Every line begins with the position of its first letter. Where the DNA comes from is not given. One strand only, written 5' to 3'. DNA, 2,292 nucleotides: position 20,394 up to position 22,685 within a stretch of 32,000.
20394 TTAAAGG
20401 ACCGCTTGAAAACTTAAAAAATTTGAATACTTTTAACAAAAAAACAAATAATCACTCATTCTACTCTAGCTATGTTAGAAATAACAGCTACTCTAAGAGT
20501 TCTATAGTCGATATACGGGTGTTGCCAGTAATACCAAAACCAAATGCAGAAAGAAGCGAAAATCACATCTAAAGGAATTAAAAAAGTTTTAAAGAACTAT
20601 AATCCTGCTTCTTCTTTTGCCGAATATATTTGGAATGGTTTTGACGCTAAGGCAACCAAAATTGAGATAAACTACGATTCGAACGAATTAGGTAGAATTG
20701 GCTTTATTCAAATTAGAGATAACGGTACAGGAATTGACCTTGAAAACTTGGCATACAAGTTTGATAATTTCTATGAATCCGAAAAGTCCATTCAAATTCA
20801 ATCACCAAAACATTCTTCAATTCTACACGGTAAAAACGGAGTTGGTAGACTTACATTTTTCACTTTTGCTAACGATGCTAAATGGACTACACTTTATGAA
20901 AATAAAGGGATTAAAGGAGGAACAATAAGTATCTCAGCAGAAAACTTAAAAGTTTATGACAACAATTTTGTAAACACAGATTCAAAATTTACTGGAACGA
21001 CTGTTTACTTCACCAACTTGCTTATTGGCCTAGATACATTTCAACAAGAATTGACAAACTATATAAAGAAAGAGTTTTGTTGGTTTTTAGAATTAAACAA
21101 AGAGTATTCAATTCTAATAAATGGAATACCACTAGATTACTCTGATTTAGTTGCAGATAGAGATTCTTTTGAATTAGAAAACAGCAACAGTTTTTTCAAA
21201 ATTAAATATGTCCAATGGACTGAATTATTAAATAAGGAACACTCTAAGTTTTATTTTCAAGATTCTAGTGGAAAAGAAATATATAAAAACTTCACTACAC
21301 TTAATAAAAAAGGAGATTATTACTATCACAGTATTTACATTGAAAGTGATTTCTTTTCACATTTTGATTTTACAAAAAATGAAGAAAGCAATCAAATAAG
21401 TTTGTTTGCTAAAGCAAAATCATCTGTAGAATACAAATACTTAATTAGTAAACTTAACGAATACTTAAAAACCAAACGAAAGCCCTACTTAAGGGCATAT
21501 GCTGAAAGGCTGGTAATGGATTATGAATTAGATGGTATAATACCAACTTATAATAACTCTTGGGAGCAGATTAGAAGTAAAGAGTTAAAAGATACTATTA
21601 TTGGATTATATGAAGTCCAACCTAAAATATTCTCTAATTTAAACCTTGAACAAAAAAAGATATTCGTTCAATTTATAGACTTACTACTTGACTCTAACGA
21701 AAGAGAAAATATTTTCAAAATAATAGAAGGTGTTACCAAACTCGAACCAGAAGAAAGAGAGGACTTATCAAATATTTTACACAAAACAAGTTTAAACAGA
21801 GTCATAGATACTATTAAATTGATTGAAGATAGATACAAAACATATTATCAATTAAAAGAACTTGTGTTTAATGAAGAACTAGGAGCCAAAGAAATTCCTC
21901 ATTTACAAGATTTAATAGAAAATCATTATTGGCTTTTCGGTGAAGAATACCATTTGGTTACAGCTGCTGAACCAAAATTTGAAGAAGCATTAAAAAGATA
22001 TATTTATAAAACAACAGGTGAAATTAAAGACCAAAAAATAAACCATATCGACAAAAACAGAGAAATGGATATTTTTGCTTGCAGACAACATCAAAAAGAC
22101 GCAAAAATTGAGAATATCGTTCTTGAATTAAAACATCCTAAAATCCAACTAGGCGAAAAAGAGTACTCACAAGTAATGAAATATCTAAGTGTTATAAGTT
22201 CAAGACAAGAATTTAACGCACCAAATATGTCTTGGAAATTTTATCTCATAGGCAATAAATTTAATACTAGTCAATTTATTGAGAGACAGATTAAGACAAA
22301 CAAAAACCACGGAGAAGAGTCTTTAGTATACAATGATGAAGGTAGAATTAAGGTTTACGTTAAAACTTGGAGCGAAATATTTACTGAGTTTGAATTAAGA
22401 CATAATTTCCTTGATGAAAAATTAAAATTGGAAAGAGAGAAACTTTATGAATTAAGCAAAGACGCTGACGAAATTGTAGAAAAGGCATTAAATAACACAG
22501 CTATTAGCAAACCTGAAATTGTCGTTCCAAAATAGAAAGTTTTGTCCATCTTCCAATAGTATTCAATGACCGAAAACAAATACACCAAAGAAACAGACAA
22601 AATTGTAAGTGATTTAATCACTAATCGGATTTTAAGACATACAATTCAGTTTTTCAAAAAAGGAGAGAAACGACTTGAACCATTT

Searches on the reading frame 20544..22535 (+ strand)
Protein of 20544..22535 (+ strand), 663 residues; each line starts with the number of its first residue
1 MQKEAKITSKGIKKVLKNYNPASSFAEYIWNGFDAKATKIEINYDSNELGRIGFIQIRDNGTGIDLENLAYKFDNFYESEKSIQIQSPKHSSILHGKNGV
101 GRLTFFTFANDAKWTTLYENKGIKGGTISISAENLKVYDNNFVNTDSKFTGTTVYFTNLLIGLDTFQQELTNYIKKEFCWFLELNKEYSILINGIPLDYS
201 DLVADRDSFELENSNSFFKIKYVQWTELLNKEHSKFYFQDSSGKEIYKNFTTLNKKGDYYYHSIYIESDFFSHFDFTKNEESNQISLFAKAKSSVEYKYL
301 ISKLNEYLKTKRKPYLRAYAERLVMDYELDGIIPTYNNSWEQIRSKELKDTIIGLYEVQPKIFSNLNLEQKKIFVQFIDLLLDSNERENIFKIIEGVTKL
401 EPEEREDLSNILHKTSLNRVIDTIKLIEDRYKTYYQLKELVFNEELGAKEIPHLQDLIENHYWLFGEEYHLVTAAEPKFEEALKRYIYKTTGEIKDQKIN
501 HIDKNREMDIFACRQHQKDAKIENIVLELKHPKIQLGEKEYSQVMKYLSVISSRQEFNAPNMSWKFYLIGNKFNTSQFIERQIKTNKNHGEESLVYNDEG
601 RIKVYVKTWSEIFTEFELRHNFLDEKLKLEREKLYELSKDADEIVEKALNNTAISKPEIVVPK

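Call 10: search_protein_families(library=pfam, proteins=[window:20544-22535:+], max_evalue=0.01)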
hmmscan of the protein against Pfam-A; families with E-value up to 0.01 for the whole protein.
window:20544-22535:+ (663 aa): 5 families
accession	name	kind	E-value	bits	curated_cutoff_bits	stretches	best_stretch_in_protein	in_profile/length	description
PF13589.12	HATPase_c_3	-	2.4e-15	57.2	25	1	20-121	2-97/137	Histidine kinase-, DNA gyrase B-, and HSP90-like ATPase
PF25794.1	SACS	-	0.0011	19.2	32.8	1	11-50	7-46/247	Sacsin domain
PF13588.12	HSDR_N_2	-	0.0017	18.8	25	1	496-553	27-80/110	Type I restriction enzyme R protein N terminus (HSDR_N)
PF02518.31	HATPase_c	-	0.0018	19.2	26.4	1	29-84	14-64/111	Histidine kinase-, DNA gyrase B-, and HSP90-like ATPase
PF11074.14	DUF2779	-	0.0029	18.3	23.3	0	295-381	39-108/126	Domain of unknown function(DUF2779)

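Call 41: find_encoding_contigs(protein=window:20544-22535:+, flank=10000, max_places=6)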
Protein window:20544-22535:+ (663 aa): 1 contig read that carries it; 1 place shown.
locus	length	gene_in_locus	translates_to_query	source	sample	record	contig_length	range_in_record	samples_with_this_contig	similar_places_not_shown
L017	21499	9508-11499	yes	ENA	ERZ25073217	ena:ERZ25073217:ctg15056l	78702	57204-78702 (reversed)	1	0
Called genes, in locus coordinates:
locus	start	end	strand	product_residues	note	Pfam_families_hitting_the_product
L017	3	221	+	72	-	?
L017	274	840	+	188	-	PF00027:cNMP_binding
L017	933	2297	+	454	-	PF02321:OEP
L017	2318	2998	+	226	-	PF25917:BSH_RND, PF25973:BSH_CzcB (weak), PF25881:HH_YBHG, PF25876:HH_MFP_RND (weak)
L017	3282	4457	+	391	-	PF12698:ABC2_membrane_3, PF01061:ABC2_membrane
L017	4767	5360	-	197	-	PF00027:cNMP_binding, PF13545:HTH_Crp_2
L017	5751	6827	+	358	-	PF07786:HGSNAT_cat, PF01757:Acyl_transf_3, PF04235:DUF418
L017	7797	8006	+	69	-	-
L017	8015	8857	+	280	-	PF02498:Bro-N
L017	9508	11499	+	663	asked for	PF13589:HATPase_c_3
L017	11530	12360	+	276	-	-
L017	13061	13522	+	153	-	PF05488:PAAR_motif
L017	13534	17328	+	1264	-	PF08239:SH3_3 (faint), PF05257:CHAP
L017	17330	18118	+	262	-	PF13308:YARHG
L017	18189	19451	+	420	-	-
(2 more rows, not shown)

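Call 96: search_protein_families(library=padloc, proteins=[window:20544-22535:+, L022:3178-4023:+], max_evalue=0.001)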
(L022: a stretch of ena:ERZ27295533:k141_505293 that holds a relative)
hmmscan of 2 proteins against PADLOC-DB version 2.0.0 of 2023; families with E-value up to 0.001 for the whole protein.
window:20544-22535:+ (663 aa): 1 family
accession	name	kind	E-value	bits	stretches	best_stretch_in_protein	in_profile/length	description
PDLC03419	REase_II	-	3.9e-07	26.8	1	20-131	24-134/695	Type II restriction enzyme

L022:3178-4023:+ (281 aa): 0 families
